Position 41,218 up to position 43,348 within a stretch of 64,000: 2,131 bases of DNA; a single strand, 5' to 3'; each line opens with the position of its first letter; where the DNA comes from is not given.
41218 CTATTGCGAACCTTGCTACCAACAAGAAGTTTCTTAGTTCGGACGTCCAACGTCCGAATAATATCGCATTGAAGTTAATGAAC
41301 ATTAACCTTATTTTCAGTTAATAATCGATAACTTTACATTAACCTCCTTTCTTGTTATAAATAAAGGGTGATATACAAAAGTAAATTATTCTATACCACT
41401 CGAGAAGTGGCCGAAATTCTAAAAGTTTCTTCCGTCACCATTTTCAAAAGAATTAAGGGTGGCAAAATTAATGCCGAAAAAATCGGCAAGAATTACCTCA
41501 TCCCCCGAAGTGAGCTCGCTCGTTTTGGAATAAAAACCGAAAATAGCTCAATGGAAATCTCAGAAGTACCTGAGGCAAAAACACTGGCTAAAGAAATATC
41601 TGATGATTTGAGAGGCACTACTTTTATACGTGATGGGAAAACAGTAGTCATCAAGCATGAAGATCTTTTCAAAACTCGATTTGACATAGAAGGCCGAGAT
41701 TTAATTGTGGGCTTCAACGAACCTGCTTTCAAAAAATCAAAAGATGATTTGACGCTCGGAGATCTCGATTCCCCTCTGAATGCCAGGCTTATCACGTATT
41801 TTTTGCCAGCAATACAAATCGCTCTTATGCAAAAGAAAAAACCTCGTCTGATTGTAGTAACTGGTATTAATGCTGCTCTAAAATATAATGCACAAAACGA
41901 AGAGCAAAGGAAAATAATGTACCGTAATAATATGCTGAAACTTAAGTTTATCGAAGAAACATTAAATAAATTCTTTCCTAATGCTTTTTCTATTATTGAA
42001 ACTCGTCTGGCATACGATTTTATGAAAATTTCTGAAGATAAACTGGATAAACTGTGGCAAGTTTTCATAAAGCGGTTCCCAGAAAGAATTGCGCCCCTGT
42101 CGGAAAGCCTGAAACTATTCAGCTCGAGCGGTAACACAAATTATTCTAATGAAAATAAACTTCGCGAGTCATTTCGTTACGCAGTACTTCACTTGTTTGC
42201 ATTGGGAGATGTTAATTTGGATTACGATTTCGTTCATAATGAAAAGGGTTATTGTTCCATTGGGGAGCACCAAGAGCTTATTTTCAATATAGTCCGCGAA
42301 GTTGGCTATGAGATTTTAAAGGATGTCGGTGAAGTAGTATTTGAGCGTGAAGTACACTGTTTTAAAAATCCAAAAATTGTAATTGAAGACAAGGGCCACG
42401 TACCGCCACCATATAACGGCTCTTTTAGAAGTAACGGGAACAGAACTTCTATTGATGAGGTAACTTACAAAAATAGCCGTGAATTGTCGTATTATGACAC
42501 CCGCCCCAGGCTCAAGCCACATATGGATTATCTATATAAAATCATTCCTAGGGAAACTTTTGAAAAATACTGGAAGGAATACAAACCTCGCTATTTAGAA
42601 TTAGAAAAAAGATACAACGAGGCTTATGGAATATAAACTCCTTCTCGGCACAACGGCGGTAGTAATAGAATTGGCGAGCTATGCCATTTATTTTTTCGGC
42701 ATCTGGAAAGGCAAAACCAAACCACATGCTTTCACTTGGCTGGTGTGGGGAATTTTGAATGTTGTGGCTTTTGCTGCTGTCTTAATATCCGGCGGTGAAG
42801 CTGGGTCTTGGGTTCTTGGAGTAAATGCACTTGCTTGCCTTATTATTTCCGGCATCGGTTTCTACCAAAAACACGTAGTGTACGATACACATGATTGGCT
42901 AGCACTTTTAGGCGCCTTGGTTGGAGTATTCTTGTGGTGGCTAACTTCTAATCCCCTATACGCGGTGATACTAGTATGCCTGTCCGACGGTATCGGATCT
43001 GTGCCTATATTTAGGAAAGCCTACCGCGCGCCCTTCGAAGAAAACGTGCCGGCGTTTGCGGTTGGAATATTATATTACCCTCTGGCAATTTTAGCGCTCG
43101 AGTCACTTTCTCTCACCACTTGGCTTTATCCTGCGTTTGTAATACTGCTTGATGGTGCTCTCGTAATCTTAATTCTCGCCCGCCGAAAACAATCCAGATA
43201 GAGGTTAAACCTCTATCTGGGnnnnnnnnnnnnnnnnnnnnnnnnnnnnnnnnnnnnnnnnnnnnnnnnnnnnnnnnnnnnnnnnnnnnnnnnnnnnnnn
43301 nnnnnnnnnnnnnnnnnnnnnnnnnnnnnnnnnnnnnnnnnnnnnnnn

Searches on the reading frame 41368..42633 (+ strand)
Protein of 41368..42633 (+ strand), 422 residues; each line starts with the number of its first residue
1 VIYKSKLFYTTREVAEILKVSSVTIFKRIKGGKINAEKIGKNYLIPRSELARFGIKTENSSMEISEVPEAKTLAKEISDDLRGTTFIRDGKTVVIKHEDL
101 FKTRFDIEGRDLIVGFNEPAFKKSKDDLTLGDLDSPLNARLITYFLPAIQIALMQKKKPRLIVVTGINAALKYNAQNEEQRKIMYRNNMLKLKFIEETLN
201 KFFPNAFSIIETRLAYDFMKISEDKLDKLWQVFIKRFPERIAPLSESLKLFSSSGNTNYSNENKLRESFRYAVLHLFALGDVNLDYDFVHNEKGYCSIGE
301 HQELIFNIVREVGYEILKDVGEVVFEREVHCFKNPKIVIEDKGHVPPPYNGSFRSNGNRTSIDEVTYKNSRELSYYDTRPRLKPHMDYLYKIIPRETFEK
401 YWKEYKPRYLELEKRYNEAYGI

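Call 3: search_protein_families(library=pfam, proteins=[window:41368-42633:+], max_evalue=1)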
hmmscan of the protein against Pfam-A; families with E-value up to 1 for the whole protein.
window:41368-42633:+ (422 aa): 1 family
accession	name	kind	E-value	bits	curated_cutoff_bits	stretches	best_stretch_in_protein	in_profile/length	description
PF12728.13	HTH_17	-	1.5e-09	38.4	27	1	8-53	1-46/51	Helix-turn-helix domain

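Call 4: search_protein_families(library=ncbifam, proteins=[window:41368-42633:+], max_evalue=1)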
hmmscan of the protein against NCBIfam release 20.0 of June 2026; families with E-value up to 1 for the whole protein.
window:41368-42633:+ (422 aa): 3 families
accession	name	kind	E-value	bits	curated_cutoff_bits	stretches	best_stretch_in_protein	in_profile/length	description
TIGR01764.1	excise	domain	2.2e-10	40.7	28.8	1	8-53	1-46/49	excisionase family DNA-binding protein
NF040990.2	MamR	equivalog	7.7e-07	29.3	100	1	7-48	42-83/91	magnetosome protein MamR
NF047737.1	antiphage_MADS1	equivalog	0.062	13.6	80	1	11-50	6-45/49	methylation-associated defense system helix-turn-helix domain-containing protein MAD1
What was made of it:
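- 41368..42636 (+): 422-aa protein with an HTH_17 N-terminus. It is not a conserved neighbour and looks like an insertion between ORF2 and the membrane gene. calls 3 and 4.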

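Call 8: search_protein_families(library=phrogs, proteins=[window:41368-42633:+], max_evalue=0.1)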
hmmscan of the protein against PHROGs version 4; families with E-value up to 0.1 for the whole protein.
window:41368-42633:+ (422 aa): 6 families
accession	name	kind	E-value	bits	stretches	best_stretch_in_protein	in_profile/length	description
phrog_6401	-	DNA, RNA and nucleotide metabolism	1.6e-09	38.5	1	9-59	10-61/64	DNA binding protein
phrog_10045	-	DNA, RNA and nucleotide metabolism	6.3e-07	30.1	1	8-56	20-69/74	HTH DNA binding protein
phrog_66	-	integration and excision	5.2e-05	24.1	1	5-53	90-139/412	excisionase and transcriptional regulator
phrog_2907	-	integration and excision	0.00018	22.9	1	6-48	4-51/117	excisionase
phrog_2655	-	integration and excision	0.00053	20.7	1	5-65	111-175/181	excisionase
phrog_668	-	DNA, RNA and nucleotide metabolism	0.046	14.4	0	4-53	59-109/181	HTH DNA binding protein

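Call 36: search_protein_families(library=padloc, proteins=[window:41368-42633:+], max_evalue=1)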
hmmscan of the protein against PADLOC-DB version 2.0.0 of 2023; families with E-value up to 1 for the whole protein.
window:41368-42633:+ (422 aa): 1 family
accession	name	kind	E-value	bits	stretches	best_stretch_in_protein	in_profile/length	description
PDLC04133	mad1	-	9.6e-06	23.8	1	8-53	5-50/60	mads_1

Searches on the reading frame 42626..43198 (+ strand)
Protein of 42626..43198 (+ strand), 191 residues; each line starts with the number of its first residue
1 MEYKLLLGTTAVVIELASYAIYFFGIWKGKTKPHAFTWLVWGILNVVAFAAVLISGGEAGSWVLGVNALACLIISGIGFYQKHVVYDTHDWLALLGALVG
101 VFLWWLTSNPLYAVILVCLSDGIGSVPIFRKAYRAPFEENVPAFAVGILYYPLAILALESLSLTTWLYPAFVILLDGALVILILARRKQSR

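Call 3: search_protein_families(library=pfam, proteins=[window:42626-43198:+], max_evalue=1)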
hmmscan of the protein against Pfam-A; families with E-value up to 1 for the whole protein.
window:42626-43198:+ (191 aa): 1 family
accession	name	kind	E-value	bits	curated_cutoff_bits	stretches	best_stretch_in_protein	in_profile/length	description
PF05437.17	AzlD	-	0.19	12.3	23.7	1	64-116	39-90/99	Branched-chain amino acid transport protein (AzlD)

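Call 4: search_protein_families(library=ncbifam, proteins=[window:42626-43198:+], max_evalue=1)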
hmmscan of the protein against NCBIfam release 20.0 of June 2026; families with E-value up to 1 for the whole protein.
window:42626-43198:+ (191 aa): 0 families

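Call 8: search_protein_families(library=phrogs, proteins=[window:42626-43198:+], max_evalue=0.1)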
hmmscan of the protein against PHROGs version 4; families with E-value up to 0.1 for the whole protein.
window:42626-43198:+ (191 aa): 0 families

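Call 36: search_protein_families(library=padloc, proteins=[window:42626-43198:+], max_evalue=1)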
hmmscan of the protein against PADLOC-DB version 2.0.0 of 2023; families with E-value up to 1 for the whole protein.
window:42626-43198:+ (191 aa): 0 families
